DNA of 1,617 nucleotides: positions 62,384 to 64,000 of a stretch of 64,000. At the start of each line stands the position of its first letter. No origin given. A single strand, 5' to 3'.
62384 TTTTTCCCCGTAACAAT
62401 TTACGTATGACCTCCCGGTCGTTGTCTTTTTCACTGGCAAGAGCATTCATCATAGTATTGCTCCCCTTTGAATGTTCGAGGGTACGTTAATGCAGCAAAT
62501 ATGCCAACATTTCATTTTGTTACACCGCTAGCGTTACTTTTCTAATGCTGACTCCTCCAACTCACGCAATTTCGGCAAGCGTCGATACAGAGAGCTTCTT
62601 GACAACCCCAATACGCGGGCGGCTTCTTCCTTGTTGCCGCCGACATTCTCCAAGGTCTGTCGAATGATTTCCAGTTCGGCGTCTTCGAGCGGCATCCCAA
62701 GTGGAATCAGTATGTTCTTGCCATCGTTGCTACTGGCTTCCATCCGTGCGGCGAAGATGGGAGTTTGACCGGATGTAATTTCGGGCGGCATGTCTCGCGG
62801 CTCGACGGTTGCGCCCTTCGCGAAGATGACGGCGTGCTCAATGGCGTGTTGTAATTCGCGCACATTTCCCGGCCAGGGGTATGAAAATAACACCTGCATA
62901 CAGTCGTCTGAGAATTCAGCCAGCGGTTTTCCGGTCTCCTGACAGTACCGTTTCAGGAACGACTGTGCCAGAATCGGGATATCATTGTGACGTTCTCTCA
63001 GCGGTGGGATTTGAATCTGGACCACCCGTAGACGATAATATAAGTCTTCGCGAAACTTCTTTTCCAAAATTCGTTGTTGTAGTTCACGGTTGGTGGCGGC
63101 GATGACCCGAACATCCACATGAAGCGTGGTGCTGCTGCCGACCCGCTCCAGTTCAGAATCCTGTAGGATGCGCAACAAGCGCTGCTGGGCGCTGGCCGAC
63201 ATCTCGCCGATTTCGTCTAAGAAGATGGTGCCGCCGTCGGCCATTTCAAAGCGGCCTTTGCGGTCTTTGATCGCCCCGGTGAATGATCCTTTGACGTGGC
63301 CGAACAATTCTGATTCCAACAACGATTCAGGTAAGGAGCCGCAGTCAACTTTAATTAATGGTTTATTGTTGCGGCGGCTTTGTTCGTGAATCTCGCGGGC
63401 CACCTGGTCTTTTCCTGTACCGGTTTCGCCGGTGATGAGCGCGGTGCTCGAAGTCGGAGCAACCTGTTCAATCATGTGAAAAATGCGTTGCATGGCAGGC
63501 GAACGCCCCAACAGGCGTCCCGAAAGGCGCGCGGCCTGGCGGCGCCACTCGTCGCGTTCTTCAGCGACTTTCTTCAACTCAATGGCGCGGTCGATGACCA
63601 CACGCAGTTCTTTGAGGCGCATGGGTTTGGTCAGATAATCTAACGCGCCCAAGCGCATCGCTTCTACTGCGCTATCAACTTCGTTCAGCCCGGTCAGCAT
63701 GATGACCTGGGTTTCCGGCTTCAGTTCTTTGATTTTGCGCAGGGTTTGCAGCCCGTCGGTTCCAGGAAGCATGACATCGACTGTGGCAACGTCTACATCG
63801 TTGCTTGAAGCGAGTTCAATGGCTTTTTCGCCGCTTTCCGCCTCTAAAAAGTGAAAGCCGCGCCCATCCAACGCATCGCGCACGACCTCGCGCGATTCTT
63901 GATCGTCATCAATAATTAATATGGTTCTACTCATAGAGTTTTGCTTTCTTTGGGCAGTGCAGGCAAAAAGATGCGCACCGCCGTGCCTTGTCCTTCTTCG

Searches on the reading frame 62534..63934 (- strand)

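Call 65: search_protein_families(library=pfam, proteins=[window:62534-63934:-], max_evalue=0.00001)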
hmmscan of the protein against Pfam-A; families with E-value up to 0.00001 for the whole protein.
window:62534-63934:- (466 aa): 8 families
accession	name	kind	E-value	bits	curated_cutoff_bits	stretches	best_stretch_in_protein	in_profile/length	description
PF00158.32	Sigma54_activat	-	5.6e-72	241.3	20.2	1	142-308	2-168/168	Sigma-54 interaction domain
PF00072.30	Response_reg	-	1.2e-28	99.9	30.2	1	5-114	1-110/111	Response regulator receiver domain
PF25601.1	AAA_lid_14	-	1.7e-26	92.3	27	1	313-390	1-78/87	AAA+ ATPase lid domain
PF14532.12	Sigma54_activ_2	-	4.1e-23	82.6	25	1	142-312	1-138/138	Sigma-54 interaction domain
PF02954.25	HTH_8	-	1.3e-12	47.6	22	1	416-455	2-41/42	Bacterial regulatory protein, Fis family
PF07728.20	AAA_5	-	1.3e-08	35.4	22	1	166-285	3-125/139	AAA domain (dynein-related subfamily)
PF07724.20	AAA_2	-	7e-07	29.9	27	1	163-288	4-130/166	AAA domain (Cdc48 subfamily)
PF00004.35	AAA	-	7.8e-07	30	21.2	1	166-286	2-111/131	ATPase family associated with various cellular activities (AAA)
